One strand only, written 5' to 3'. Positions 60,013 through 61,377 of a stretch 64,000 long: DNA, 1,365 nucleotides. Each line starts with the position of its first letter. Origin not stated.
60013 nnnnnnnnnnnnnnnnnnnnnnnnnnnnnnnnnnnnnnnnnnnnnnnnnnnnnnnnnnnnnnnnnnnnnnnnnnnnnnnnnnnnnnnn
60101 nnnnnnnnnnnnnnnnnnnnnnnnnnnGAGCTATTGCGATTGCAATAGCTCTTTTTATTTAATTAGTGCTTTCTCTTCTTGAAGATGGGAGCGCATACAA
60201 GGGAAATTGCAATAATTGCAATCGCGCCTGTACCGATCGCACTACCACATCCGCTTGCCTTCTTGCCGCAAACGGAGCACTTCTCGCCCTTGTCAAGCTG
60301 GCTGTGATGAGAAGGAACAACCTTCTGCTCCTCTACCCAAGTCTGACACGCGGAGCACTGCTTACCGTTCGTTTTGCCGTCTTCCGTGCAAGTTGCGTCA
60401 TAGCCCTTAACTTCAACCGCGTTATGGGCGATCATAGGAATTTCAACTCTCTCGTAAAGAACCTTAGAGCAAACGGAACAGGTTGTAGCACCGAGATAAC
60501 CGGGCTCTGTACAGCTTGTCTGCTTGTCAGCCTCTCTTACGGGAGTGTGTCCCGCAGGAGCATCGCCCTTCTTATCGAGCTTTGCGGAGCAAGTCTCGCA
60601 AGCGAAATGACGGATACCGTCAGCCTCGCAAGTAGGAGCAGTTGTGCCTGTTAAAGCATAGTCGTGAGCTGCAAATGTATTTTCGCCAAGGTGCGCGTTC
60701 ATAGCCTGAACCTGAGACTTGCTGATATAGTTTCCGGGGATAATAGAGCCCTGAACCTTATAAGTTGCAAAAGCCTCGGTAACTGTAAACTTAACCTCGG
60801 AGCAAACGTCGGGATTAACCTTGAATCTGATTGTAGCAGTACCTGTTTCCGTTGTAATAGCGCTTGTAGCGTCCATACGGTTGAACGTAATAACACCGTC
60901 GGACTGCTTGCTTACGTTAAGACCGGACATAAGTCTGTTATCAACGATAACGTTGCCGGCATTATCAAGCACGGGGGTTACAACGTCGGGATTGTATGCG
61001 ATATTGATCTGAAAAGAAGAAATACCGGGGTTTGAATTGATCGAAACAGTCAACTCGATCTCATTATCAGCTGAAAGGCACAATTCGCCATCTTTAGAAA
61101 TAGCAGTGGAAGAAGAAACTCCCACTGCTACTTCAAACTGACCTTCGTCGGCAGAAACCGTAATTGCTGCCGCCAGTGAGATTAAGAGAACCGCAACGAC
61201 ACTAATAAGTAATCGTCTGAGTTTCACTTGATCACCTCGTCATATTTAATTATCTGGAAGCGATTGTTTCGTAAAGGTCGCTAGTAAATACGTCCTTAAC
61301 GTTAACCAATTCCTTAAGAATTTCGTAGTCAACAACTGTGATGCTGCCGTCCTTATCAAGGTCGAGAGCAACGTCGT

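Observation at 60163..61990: Adjacent cohesin-like and dockerin-like domains suggest a self-contained two-protein surface-anchoring pair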

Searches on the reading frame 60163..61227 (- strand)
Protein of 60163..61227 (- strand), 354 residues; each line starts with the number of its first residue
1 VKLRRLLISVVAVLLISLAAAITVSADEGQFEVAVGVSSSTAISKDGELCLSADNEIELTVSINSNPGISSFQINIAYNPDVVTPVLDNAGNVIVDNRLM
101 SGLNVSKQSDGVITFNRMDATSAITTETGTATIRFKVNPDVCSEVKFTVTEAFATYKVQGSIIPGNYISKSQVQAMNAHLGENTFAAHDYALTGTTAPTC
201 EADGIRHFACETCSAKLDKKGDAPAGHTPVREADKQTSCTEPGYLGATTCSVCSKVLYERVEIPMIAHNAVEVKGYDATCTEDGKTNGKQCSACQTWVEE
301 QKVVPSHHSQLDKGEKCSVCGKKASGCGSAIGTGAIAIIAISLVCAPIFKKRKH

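Call 4: search_protein_families(library=pfam, proteins=[window:60163-61227:-], max_evalue=1)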
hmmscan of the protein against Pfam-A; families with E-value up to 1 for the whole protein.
window:60163-61227:- (354 aa): 4 families
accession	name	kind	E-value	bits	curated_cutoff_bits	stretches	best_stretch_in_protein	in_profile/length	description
PF00963.24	Cohesin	-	4.5e-07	30.6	24.1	1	54-151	13-118/139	Cohesin domain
PF23980.1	Phage_tail_tube_init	-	0.14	12.2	27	1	108-152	3-45/258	Putative phage tail tube initiator protein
PF00412.28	LIM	-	0.83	10.4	22.9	0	206-221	25-40/58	LIM domain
PF23108.1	Zf-C2H2_ZNF451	-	0.9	9.8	29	0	207-222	33-48/57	Two consecutive Zinc fingers C2H2 type, ZNF451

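Call 8: search_solved_structures(query=window:60163-61227:-, max_evalue=10, show_alignments=3)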
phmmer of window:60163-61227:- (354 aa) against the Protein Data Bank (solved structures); distinct sequences matched with E-value up to 10: 8.
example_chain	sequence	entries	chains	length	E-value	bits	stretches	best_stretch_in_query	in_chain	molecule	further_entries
3l8q_A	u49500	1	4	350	0.024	17.2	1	56-100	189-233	Cellulosomal scaffoldin adaptor protein B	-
3fnk_A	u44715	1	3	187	0.47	12.9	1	56-100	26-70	Cellulosomal scaffoldin adaptor protein B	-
3ghp_A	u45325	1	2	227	0.55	12.7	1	56-100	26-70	Cellulosomal scaffoldin adaptor protein B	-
4u3s_A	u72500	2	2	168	0.74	12.3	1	57-99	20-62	Cellulosomal scaffoldin adaptor protein B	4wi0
2bm3_A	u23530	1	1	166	1.5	11.3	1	60-108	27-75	SCAFFOLDING DOCKERIN BINDING PROTEIN A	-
5m0y_A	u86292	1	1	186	1.7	11.1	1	60-108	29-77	Cellulosome anchoring protein cohesin region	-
2b59_A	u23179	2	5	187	1.8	11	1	60-108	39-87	COG1196: Chromosome segregation ATPases | Scaffolding dockerin binding protein A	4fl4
3kcp_B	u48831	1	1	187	1.8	11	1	60-108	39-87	Cellulosome anchoring protein, cohesin region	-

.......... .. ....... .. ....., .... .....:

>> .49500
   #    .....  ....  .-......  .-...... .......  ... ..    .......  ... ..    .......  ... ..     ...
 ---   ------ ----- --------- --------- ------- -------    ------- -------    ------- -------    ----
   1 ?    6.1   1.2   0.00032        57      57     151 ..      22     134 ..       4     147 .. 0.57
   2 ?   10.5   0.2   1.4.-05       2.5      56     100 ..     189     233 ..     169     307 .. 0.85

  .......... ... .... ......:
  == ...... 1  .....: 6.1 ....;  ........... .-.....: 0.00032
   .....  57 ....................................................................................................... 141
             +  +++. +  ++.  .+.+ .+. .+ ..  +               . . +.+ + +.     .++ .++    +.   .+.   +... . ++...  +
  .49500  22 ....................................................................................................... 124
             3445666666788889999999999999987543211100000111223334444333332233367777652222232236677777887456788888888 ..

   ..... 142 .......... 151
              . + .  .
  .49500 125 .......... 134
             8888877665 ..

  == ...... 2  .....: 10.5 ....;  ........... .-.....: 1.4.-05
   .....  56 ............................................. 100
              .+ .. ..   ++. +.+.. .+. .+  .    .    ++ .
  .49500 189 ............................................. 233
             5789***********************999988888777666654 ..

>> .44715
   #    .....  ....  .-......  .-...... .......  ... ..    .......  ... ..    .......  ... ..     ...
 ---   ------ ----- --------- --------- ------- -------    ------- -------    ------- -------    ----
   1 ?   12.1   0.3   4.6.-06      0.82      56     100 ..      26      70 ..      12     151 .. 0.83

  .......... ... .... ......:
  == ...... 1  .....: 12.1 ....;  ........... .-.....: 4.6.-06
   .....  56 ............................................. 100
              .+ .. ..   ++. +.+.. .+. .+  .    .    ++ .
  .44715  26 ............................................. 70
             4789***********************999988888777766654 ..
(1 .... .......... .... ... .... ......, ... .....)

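Call 9: find_homologous_proteins(query=window:60163-61227:-, max_evalue=0.001)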
Query window:60163-61227:- (354 aa): 47 proteins with E <= 0.001 among 4880 candidates.
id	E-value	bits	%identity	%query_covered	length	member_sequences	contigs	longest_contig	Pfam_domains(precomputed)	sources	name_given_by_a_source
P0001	1.4e-219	746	95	100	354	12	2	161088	PF00963.25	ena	-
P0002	2.5e-169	581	74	100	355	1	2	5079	PF00963.25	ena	-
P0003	1.4e-154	532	67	100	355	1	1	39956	-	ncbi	-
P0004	6.6e-126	438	48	100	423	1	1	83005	-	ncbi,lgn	-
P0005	2.1e-119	417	48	100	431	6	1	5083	PF00963.25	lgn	-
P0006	4.1e-103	363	48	94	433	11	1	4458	PF00963.25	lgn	-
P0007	1.2e-101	358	43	100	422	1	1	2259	PF00963.25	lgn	-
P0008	2.5e-69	252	37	100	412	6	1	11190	PF00963.25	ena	-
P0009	1.4e-39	154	33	91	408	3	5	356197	PF00963.25,PF06750.19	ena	-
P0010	1.2e-37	148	32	91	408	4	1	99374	PF00963.25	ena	-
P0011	5.8e-31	126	33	38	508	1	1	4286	PF00404.25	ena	-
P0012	1.4e-27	115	37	36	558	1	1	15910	-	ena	-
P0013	3.1e-26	111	35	34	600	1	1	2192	PF00963.25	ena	-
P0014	7.1e-24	103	40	36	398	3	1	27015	-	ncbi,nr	ncbi:MAG: hypothetical protein KHY00_08595, partial [Firmicutes bacterium]|nr:hypothetical protein [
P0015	8.7e-24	103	43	32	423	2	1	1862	-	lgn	-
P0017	4.6e-23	100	29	49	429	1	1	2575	PF00404.25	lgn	-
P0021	9.6e-20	89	28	100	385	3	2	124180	PF00963.25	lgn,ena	-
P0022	6.4e-19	87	29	92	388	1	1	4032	PF00963.25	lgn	-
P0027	1.7e-14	72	37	32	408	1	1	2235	PF00963.25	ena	-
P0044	1.5e-4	39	30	19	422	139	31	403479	PF00963.25,PF06347.20,PF08239.18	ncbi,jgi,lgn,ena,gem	-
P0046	2.9e-4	38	31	34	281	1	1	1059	PF00404.25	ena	-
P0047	4.0e-4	38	39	19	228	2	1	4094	PF00404.25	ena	-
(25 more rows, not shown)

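Call 10: find_encoding_contigs(protein=P0001, flank=10000, max_places=2)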
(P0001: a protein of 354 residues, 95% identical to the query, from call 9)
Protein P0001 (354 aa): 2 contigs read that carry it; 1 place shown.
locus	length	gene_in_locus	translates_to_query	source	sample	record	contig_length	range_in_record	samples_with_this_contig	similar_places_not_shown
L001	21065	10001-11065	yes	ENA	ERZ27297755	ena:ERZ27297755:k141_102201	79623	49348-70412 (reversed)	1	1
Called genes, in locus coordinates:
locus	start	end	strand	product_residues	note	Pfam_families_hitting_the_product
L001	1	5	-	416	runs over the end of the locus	PF02653:BPD_transp_2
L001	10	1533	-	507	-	PF00005:ABC_tran, PF02463:SMC_N (faint), PF13304:AAA_21 (faint), PF00005:ABC_tran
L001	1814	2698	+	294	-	PF02311:AraC_binding, PF07883:Cupin_2, PF00165:HTH_AraC (weak), PF12833:HTH_18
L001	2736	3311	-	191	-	PF10688:Imp-YgjV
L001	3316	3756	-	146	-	PF05025:RbsD_FucU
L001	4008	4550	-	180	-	PF04014:MazE_antitoxin, PF15714:SpoVT_C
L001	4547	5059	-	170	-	-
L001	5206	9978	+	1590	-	-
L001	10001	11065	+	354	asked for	PF00963:Cohesin (weak)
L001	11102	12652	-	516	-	PF01554:MatE, PF01943:Polysacc_synt, PF01554:MatE (weak)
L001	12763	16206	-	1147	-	PF00005:ABC_tran, PF02463:SMC_N (faint), PF13304:AAA_21 (faint), PF02687:FtsX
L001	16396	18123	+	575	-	PF00664:ABC_membrane, PF00005:ABC_tran, PF02463:SMC_N (faint)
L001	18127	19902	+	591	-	PF00664:ABC_membrane, PF00005:ABC_tran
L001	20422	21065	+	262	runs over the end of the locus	PF01209:Ubie_methyltran (faint), PF03848:TehB (weak), PF13489:Methyltransf_23, PF13847:Methyltransf_31, PF08241:Methyltransf_11, PF08242:Methyltransf_12 (weak), PF13649:Methyltransf_25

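Call 11: find_encoding_contigs(protein=P0004, flank=10000, max_places=2)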
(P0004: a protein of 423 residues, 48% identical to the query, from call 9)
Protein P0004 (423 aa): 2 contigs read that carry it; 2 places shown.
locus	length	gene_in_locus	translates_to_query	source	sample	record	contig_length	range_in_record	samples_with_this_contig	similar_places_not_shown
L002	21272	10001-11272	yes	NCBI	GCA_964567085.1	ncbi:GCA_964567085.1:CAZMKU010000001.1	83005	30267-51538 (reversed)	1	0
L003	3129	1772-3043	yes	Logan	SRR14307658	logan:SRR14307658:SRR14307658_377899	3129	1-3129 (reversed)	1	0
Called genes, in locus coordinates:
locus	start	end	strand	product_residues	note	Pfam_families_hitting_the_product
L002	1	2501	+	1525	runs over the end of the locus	PF07523:Big_3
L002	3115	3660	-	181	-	PF04014:MazE_antitoxin, PF15714:SpoVT_C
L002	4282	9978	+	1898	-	PF00404:Dockerin_1 (faint)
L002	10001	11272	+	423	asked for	-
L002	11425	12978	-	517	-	PF01554:MatE, PF01943:Polysacc_synt, PF03023:MurJ (weak), PF01554:MatE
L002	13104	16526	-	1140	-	PF00005:ABC_tran, PF13304:AAA_21 (faint), PF02687:FtsX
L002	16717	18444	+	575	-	PF00664:ABC_membrane, PF00005:ABC_tran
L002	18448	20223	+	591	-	PF00664:ABC_membrane, PF00005:ABC_tran, PF02463:SMC_N (faint)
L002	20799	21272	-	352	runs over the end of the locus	PF01078:Mg_chelatase (faint), PF05496:RuvB_N, PF00004:AAA, PF07728:AAA_5, PF17864:AAA_lid_4, PF05491:WHD_RuvB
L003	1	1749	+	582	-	?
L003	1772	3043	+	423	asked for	-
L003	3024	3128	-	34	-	?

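Call 15: find_encoding_contigs(protein=P0003, flank=10000, max_places=1)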
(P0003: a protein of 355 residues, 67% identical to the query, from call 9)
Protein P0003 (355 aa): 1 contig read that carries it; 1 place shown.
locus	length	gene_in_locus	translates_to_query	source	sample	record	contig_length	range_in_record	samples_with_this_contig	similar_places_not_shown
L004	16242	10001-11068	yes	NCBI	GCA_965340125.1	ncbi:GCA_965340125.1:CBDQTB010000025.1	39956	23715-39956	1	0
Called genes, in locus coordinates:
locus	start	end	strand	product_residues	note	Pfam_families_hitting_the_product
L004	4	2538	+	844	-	PF00403:HMA, PF00122:E1-E2_ATPase, PF00702:Hydrolase, PF00403:HMA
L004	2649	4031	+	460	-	PF14903:WG_beta_rep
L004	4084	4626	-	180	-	PF04014:MazE_antitoxin, PF15714:SpoVT_C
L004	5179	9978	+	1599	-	PF00404:Dockerin_1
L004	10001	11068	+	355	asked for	-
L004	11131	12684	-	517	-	PF01554:MatE, PF01943:Polysacc_synt, PF03023:MurJ (faint)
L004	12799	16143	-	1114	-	PF00005:ABC_tran, PF13304:AAA_21 (faint), PF02687:FtsX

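Call 16: find_encoding_contigs(protein=P0009, flank=10000, max_places=1)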
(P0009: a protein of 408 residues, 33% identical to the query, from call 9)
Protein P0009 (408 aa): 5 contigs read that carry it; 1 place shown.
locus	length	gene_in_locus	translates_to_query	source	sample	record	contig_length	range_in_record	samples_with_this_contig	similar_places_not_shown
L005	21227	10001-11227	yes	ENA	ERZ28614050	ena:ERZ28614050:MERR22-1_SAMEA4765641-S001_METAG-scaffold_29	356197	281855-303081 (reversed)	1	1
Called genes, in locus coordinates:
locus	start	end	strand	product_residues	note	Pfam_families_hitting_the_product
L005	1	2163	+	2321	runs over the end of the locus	PF00082:Peptidase_S8, PF02225:PA, PF02368:Big_2 (faint), PF06280:fn3_5, PF13306:LRR_5, PF13855:LRR_8 (faint), PF13306:LRR_5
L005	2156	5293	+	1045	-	PF09479:Flg_new, PF13306:LRR_5, PF13855:LRR_8 (faint), PF13306:LRR_5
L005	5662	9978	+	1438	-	PF00404:Dockerin_1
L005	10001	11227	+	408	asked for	PF00963:Cohesin, PF06750:A24_N_bact (faint)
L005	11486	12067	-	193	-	-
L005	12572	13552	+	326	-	PF04616:Glyco_hydro_43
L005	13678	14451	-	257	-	PF00005:ABC_tran, PF02463:SMC_N, PF09818:ABC_ATPase (faint), PF13304:AAA_21 (faint)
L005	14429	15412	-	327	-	PF02653:BPD_transp_2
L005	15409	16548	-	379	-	PF04392:ABC_sub_bind, PF13407:Peripla_BP_4 (faint), PF13458:Peripla_BP_6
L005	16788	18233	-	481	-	PF03023:MurJ, PF01554:MatE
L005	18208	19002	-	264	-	PF00702:Hydrolase, PF13344:Hydrolase_6, PF13419:HAD_2 (faint), PF13242:Hydrolase_like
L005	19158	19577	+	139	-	PF13828:DUF4190 (weak)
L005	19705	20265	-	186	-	PF00156:Pribosyltran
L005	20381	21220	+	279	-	PF14808:TMEM164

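Call 17: find_encoding_contigs(protein=P0021, flank=10000, max_places=1)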
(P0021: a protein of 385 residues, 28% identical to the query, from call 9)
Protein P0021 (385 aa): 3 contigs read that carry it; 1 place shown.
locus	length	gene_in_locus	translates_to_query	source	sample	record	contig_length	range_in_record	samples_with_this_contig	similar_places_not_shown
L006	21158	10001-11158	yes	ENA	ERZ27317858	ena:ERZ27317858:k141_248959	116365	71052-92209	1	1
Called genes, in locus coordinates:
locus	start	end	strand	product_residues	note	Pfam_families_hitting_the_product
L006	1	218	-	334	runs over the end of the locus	PF16745:RsgA_N (weak), PF03193:RsgA_GTPase, PF01926:MMR_HSR1 (weak)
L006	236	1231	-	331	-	PF03793:PASTA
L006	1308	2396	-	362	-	PF21016:RlmN_N (weak), PF04055:Radical_SAM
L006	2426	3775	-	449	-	PF01029:NusB, PF22458:RsmF-B_ferredox, PF01189:Methyltr_RsmB-F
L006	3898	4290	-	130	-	-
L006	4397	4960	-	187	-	PF08207:EFP_N, PF01132:EFP, PF09285:Elong-fact-P_C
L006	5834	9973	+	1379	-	PF00404:Dockerin_1 (weak)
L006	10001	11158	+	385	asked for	PF00963:Cohesin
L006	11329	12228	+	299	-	PF03755:YicC-like_N, PF08340:YicC-like_C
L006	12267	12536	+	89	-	PF04025:RemA-like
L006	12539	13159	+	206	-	PF00625:Guanylate_kin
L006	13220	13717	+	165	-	-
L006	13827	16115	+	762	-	PF17764:PriA_3primeBD, PF04851:ResIII, PF00270:DEAD, PF18319:Zn_ribbon_PriA (weak), PF00271:Helicase_C (weak), PF18074:PriA_C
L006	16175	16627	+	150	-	PF01327:Pep_deformylase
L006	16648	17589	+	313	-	PF00551:Formyl_trans_N, PF02911:Formyl_trans_C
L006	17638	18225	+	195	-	PF13189:Cytidylate_kin2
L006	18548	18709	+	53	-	PF00471:Ribosomal_L33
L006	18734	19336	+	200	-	PF00584:SecE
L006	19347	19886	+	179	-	PF02357:NusG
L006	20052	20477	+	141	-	PF03946:Ribosomal_L11_N, PF00298:Ribosomal_L11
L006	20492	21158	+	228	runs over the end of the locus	PF00687:Ribosomal_L1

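Call 20: search_protein_families(library=pfam, proteins=[L001:5206-9978:+, L002:4282-9978:+, L004:5179-9978:+, L005:5662-9978:+, L006:5834-9973:+], max_evalue=1)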
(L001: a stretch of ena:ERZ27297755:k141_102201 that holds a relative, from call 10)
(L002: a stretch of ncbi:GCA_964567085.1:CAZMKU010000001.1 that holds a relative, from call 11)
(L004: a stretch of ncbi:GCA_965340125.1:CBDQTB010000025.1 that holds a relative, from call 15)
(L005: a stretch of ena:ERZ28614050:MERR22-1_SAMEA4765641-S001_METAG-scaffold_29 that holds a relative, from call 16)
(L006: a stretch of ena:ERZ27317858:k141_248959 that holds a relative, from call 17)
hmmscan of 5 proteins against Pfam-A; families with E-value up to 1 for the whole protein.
L001:5206-9978:+ (1590 aa): 2 families
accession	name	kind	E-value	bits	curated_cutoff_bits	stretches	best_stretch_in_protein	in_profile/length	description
PF00404.24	Dockerin_1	-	5.3e-05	23.8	22.9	1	1526-1573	7-56/57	Dockerin type I domain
PF23549.1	Zn_ribbon_GRF_2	-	0.25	11.6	27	1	37-69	7-37/45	GRF-like zinc ribbon domain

L002:4282-9978:+ (1898 aa): 1 family
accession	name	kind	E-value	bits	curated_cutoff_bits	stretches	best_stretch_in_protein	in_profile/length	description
PF00404.24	Dockerin_1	-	1.6e-05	25.4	22.9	1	1829-1881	2-56/57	Dockerin type I domain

L004:5179-9978:+ (1599 aa): 1 family
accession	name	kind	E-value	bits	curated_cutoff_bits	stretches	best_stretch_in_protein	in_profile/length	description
PF00404.24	Dockerin_1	-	1.2e-07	32.2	22.9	1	1529-1582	1-56/57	Dockerin type I domain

L005:5662-9978:+ (1438 aa): 8 families
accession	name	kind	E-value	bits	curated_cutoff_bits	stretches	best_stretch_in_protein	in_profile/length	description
PF00404.24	Dockerin_1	-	2.1e-10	41.1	22.9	1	1369-1423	1-56/57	Dockerin type I domain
PF13670.12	PepSY_2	-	7.3e-05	23.1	24.3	1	13-62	2-49/83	Peptidase propeptide and YPEB domain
PF00036.39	EF-hand_1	-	0.0037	17.2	25.4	1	1402-1417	8-23/29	EF hand domain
PF16086.11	DUF4816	-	0.019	15.3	29.4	1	499-521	8-30/43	Domain of unknown function (DUF4816)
PF06397.17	Desulfoferrod_N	-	0.026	14.6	23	1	196-208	7-19/36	Desulfoferrodoxin, N-terminal domain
PF17136.10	ribosomal_L24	-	0.032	15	27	1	149-161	50-62/65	Ribosomal proteins 50S L24/mitochondrial 39S L24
PF20823.2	Cmr2_Zn-bd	-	0.039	14.4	27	0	924-936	5-17/58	CRISPR RNA silencing complex Cmr2 subunit, Zn-binding domain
PF13202.12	EF-hand_5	-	0.11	12.5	25.9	1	1402-1416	7-21/25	EF hand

L006:5834-9973:+ (1379 aa): 2 families
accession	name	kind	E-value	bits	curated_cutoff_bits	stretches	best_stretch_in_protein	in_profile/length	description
PF00404.24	Dockerin_1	-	4.9e-08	33.5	22.9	1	1324-1377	2-57/57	Dockerin type I domain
PF06004.18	DUF903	-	0.022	15.1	27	0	1029-1045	24-40/49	Bacterial protein of unknown function (DUF903)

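Call 39: predict_structure(alignment_id=A2)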
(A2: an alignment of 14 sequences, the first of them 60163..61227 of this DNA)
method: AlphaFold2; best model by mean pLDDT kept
length: 354 residues; sequences in the alignment: 14
mean_pLDDT: 69.1   pTM: 0.46
mean pLDDT of the five models: 69.1, 67.8, 67.7, 66.4, 56.9
residues with pLDDT >= 90: 21; 70-90: 193; 50-70: 68; < 50: 72
segments of 3 or more residues with pLDDT < 50: 1-29, 158-167, 186-188, 326-354
pLDDT, mean of each block of 10 residues (from residue 1): 27 29 43 71 60 83 76 83 87 84 77 79 78 89 76 58 50 65 52 82 76 67 83 82 86 86 74 84 85 76 81 72 53 38 38 39
secondary structure, 60 per line:
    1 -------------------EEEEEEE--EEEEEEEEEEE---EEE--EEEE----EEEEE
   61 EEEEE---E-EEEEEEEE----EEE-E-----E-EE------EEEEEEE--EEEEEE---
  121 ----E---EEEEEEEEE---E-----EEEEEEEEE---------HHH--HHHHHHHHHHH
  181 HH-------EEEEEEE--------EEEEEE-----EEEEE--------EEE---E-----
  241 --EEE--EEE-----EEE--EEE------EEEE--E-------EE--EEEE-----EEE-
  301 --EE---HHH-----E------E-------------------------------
elements in order: E20-26 E29-39 E43-45 E48-51 E56-65 E71-78 E83-85 E103-109 E112-117 E129-137 E147-155 H170-182 E190-196 E205-210 E216-220 E229-231 E243-245 E248-250 E256-258 E261-263 E270-273 E288-291 E297-299

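Call 46: fold_search(model_id=the predicted structure, library=pdb)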
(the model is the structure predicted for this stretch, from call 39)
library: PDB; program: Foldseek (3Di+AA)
matches with E <= 10: 1426; with E <= 0.001: 6
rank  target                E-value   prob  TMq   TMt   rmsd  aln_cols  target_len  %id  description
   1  4fl4_I                3.0e-04  1.00  0.20  0.23  25.4       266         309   11  Scaffoldin conformation and dynamics revealed by a ternary complex from the Clostridium thermocellum cellulosome (released 2012-06-27)
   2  9lj6                  4.1e-04  0.96  0.17  0.23  31.5       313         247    7  Crystal Structure of C-terminal rigid fragment containing middle and C-terminal domains of the Basal pilin EbpB from Ent (released 2025-07-16)
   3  3ghp_B                5.8e-04  1.00  0.19  0.34   5.8       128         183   24  Structure of the second type II cohesin module from the adaptor ScaA scaffoldin of Acetivibrio cellulolyticus (includi (released 2009-06-23)
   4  3kcp_A                6.8e-04  0.99  0.20  0.23  30.4       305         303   14  Crystal structure of interacting Clostridium thermocellum multimodular components (released 2010-02-09)
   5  4fl4_L                9.2e-04  0.99  0.20  0.23  26.5       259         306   13  Scaffoldin conformation and dynamics revealed by a ternary complex from the Clostridium thermocellum cellulosome (released 2012-06-27)
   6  4u3s_A                9.6e-04  1.00  0.23  0.43   5.7       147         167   19  Crystal structure of Coh3ScaB-XDoc_M1ScaA complex: A N-terminal interface mutant of type II Cohesin-X-Dockerin complex (released 2015-07-29)
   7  5lxv_C                1.2e-03  1.00  0.23  0.43  16.7       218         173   14  Crystal structure of Ruminococcus flavefaciens scaffoldin C cohesin in complex with a dockerin from an uncharacterized (released 2016-10-19)
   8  3l8q_C                1.2e-03  1.00  0.20  0.21  37.6       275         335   10  Structure analysis of the type II cohesin dyad from the adaptor ScaA scaffoldin of Acetivibrio cellulolyticus (released 2010-05-05)
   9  2y3n_C                1.4e-03  1.00  0.20  0.37   6.2       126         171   19  Type II cohesin-dockerin domain from Bacteroides cellolosolvens (released 2012-01-11)
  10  5nrk_A                1.4e-03  1.00  0.19  0.42  16.9       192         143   11  Crystal structure of the sixth cohesin from Acetivibrio cellulolyticus' scaffoldin B in complex with Cel5 dockerin S15 (released 2018-01-31)
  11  4wi0_A                1.4e-03  1.00  0.20  0.37   5.8       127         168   23  Crystal structure of Coh3ScaB-XDoc_M2ScaA complex: A C-terminal interface mutant of type II Cohesin-X-Dockerin complex (released 2015-10-07)
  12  1qzn                  1.4e-03  1.00  0.19  0.36   5.9       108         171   17  Crystal Structure Analysis of a type II cohesin domain from the cellulosome of Acetivibrio cellulolyticus (released 2004-09-21)
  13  5lxv_A                1.4e-03  1.00  0.23  0.44  17.4       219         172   14  Crystal structure of Ruminococcus flavefaciens scaffoldin C cohesin in complex with a dockerin from an uncharacterized (released 2016-10-19)
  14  3fnk_A                1.6e-03  1.00  0.18  0.34   5.5       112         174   28  Crystal structure of the second type II cohesin module from the cellulosomal adaptor ScaA scaffoldin of Acetivibrio ce (released 2009-06-23)
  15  2y3n_A                1.6e-03  1.00  0.18  0.33   6.2       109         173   20  Type II cohesin-dockerin domain from Bacteroides cellolosolvens (released 2012-01-11)
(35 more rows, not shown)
